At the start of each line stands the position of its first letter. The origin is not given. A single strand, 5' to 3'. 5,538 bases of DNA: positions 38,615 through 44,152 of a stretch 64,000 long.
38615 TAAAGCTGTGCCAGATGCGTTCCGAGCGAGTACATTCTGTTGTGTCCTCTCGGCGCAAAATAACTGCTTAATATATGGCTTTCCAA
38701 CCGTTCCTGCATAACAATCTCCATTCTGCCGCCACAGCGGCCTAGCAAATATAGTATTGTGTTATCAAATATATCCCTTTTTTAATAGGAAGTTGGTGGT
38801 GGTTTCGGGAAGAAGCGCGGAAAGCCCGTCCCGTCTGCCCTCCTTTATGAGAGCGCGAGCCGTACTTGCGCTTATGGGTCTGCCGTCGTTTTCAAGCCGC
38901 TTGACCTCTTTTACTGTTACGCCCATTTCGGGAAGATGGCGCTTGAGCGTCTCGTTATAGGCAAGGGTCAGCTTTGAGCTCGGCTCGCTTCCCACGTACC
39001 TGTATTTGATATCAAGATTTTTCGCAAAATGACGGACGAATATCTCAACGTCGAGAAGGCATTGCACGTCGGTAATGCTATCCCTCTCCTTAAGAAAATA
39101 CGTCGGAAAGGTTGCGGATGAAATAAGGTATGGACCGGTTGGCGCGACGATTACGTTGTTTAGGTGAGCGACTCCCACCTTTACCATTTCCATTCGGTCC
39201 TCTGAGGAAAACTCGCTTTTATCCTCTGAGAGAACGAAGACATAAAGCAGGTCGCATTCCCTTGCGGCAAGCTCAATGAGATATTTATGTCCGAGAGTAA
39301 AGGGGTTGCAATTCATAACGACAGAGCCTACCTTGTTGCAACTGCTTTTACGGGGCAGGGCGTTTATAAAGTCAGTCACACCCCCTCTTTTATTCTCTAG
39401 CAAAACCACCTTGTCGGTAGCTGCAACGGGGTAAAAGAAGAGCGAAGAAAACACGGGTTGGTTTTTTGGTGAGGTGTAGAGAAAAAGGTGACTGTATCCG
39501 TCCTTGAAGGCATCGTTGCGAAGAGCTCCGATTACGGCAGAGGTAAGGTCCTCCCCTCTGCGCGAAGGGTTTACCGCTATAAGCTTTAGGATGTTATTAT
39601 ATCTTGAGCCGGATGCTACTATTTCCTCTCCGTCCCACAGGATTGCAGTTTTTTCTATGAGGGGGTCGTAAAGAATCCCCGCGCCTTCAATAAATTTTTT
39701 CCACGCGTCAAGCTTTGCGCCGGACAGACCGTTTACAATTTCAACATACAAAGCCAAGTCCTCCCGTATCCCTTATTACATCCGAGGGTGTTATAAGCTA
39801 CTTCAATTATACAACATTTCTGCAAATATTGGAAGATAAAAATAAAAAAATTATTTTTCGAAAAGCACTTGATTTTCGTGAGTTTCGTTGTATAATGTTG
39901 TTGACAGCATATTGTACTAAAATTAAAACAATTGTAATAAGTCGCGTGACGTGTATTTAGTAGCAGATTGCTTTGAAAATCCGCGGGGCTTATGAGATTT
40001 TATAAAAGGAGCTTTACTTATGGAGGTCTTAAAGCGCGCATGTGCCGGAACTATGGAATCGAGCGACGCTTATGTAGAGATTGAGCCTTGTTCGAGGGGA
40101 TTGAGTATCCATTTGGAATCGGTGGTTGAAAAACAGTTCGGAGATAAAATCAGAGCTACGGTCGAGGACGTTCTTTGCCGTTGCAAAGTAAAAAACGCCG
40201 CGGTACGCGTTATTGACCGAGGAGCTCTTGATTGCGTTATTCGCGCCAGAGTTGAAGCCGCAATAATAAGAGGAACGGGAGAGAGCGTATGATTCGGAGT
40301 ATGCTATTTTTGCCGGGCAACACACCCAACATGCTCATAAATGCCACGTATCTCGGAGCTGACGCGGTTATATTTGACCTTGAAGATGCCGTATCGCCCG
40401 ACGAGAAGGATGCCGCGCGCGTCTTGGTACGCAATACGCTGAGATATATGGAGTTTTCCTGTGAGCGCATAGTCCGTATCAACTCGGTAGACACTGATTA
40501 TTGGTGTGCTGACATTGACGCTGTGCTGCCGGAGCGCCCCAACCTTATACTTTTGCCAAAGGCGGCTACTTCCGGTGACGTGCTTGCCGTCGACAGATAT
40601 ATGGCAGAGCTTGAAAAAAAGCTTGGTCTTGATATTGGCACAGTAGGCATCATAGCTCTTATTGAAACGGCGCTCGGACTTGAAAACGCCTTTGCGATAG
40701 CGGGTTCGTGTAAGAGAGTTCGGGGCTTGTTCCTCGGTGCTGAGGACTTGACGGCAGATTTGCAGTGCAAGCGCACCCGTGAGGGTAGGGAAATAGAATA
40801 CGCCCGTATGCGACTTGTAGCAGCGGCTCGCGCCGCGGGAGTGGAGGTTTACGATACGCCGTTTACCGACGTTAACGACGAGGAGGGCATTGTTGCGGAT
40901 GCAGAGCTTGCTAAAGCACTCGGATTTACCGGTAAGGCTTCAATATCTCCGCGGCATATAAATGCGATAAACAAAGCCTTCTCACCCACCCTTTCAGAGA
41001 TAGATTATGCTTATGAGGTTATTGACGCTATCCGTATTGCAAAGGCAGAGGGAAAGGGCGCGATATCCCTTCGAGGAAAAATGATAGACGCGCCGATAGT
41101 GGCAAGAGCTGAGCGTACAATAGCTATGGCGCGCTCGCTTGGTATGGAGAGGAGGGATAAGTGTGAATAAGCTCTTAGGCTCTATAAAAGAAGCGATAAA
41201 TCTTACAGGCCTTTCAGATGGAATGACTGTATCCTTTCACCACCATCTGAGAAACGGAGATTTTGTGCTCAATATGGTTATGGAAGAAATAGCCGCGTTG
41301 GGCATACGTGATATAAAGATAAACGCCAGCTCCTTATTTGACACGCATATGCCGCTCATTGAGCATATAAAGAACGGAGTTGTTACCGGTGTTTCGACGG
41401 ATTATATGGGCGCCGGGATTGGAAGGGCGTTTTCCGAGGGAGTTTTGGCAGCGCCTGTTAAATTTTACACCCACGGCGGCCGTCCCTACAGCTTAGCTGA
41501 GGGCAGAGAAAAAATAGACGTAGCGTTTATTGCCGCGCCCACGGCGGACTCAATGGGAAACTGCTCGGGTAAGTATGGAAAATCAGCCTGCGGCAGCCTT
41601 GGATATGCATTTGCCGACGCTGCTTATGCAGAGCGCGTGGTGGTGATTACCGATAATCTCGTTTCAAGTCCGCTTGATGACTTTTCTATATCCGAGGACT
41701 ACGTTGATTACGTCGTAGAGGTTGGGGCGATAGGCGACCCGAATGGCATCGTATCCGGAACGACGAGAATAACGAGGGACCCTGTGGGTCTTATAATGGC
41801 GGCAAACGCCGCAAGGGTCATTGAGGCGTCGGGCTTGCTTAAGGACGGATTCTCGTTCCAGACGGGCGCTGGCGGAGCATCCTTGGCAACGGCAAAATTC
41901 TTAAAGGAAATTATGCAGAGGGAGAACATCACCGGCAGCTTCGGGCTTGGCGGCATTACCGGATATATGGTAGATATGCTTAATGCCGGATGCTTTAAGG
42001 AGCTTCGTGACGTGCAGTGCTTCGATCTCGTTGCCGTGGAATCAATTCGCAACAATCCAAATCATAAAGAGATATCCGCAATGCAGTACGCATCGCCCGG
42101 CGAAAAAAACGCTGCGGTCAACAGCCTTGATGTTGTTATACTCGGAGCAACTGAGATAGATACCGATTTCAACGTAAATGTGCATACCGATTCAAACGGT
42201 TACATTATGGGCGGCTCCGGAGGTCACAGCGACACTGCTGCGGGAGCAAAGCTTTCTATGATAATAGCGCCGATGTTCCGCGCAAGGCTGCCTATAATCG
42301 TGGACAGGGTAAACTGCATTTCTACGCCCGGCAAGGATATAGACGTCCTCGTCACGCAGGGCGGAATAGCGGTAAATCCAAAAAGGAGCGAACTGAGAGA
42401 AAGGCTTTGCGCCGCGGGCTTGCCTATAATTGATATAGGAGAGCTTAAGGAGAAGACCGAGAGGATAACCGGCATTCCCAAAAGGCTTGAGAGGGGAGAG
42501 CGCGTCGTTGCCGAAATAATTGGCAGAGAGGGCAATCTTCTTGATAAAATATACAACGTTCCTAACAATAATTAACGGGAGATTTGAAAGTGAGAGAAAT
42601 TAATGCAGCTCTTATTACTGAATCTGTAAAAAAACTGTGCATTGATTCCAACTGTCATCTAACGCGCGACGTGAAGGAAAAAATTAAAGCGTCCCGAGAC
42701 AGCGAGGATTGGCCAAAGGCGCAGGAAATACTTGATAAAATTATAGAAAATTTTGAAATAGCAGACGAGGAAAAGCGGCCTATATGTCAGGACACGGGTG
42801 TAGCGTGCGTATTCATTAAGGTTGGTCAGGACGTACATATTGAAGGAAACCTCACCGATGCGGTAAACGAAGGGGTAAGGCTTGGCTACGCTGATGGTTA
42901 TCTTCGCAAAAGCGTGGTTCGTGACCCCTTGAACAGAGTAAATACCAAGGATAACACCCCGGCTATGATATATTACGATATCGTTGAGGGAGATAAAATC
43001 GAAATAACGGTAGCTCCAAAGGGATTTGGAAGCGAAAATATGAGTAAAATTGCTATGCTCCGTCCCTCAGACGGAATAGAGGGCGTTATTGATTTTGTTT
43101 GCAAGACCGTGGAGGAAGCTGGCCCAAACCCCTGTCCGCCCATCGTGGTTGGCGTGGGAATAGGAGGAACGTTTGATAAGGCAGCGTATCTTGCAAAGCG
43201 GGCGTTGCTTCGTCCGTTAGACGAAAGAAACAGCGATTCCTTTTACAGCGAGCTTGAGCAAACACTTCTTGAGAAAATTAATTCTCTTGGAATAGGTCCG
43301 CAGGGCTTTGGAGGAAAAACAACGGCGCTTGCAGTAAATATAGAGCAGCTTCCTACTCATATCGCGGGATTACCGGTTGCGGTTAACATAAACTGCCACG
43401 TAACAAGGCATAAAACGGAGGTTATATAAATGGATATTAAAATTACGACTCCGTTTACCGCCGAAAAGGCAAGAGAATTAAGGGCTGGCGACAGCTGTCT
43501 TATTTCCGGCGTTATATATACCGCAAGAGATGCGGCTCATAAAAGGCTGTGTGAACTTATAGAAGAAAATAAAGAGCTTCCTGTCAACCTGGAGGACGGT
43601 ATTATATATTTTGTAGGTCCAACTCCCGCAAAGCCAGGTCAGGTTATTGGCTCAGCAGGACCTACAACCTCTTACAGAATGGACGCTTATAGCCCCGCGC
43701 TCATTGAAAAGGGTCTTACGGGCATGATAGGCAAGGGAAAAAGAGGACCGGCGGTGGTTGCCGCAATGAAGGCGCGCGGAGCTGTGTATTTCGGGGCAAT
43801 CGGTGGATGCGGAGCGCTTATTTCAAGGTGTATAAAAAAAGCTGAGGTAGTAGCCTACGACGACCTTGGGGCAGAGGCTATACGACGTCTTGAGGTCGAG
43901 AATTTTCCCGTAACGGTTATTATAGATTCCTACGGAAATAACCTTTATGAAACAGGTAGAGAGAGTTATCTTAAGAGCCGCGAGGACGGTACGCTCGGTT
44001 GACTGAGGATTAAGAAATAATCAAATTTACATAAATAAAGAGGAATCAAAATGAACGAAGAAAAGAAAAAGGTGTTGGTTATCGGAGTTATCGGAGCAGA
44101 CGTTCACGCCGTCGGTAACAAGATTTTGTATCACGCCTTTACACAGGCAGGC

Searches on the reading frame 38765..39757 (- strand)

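Call 30: search_protein_families(library=pfam, proteins=[window:38765-39757:-], max_evalue=0.0001)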
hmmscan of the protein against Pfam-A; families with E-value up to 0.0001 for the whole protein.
window:38765-39757:- (330 aa): 2 families
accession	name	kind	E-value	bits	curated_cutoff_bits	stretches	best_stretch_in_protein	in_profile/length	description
PF08218.17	Citrate_ly_lig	-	1.6e-72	243.4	20.9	1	143-324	1-182/182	Citrate lyase ligase C-terminal domain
PF01467.32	CTP_transf_like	-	1.5e-07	32.1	21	1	151-263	7-94/133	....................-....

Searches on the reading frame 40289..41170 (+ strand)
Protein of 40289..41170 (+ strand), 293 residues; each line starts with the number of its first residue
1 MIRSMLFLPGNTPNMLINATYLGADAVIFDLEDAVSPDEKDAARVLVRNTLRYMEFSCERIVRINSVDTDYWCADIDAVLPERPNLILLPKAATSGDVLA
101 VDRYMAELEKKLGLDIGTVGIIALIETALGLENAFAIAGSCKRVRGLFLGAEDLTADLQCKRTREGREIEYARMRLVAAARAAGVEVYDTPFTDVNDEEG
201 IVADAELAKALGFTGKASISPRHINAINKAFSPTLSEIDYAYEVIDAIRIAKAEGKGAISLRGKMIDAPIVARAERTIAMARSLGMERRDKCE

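Call 30: search_protein_families(library=pfam, proteins=[window:40289-41170:+], max_evalue=0.0001)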
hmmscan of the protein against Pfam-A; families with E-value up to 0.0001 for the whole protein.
window:40289-41170:+ (293 aa): 2 families
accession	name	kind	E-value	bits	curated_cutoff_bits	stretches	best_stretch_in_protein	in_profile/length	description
PF03328.21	HpcH_HpaI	-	3.3e-61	206.8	25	1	3-221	1-221/221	HpcH/HpaI aldolase/citrate lyase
PF15617.12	C-C_Bond_Lyase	-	7.7e-09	35.6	28.4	0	200-285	237-319/320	C-C_Bond_Lyase of the TIM-Barrel fold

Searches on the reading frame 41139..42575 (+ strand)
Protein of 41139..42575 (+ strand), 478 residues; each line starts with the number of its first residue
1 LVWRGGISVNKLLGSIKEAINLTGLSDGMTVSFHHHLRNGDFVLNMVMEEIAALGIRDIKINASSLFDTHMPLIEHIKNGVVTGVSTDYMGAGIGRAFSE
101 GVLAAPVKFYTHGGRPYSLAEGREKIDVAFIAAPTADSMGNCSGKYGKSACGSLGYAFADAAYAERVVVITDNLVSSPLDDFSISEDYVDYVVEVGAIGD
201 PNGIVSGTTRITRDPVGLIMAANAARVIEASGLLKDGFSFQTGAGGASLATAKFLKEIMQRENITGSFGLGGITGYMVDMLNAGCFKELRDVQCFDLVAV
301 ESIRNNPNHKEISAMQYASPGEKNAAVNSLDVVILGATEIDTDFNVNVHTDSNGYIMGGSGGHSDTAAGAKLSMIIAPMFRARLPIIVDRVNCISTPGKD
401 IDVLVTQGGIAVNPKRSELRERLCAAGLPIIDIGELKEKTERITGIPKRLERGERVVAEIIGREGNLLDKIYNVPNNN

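Call 30: search_protein_families(library=pfam, proteins=[window:41139-42575:+], max_evalue=0.0001)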
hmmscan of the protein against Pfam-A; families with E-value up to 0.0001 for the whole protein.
window:41139-42575:+ (478 aa): 1 family
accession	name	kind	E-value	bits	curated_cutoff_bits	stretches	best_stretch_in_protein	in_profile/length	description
PF04223.18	CitF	-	1.8e-172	575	27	1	10-474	2-466/466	Citrate lyase, alpha subunit (CitF)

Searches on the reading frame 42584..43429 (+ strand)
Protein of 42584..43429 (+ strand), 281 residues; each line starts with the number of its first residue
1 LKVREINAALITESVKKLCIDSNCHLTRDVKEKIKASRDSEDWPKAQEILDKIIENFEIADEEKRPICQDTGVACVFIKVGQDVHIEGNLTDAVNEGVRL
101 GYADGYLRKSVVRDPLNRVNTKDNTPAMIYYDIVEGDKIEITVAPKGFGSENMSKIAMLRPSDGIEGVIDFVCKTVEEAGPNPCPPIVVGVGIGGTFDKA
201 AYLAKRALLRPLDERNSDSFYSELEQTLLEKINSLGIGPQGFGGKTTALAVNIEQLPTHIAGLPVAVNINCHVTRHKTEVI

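Call 30: search_protein_families(library=pfam, proteins=[window:42584-43429:+], max_evalue=0.0001)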
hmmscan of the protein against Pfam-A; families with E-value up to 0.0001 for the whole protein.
window:42584-43429:+ (281 aa): 1 family
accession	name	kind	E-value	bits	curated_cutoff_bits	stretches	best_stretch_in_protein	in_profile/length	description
PF05681.19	Fumerase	-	5.3e-121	403.5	25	1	12-278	1-268/270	Fumarate hydratase (Fumerase)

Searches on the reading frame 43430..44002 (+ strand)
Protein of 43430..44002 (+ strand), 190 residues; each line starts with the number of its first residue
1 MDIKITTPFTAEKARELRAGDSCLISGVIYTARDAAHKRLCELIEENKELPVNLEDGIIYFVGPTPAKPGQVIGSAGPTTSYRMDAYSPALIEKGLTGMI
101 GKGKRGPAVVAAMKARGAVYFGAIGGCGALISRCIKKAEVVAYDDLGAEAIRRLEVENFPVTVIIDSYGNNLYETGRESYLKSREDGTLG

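Call 30: search_protein_families(library=pfam, proteins=[window:43430-44002:+], max_evalue=0.0001)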
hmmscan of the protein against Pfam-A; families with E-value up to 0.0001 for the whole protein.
window:43430-44002:+ (190 aa): 1 family
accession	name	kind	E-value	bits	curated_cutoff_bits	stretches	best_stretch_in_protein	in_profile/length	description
PF05683.17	Fumerase_C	-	8.2e-60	202.1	22.2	1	3-175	29-204/205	Fumarase C-terminus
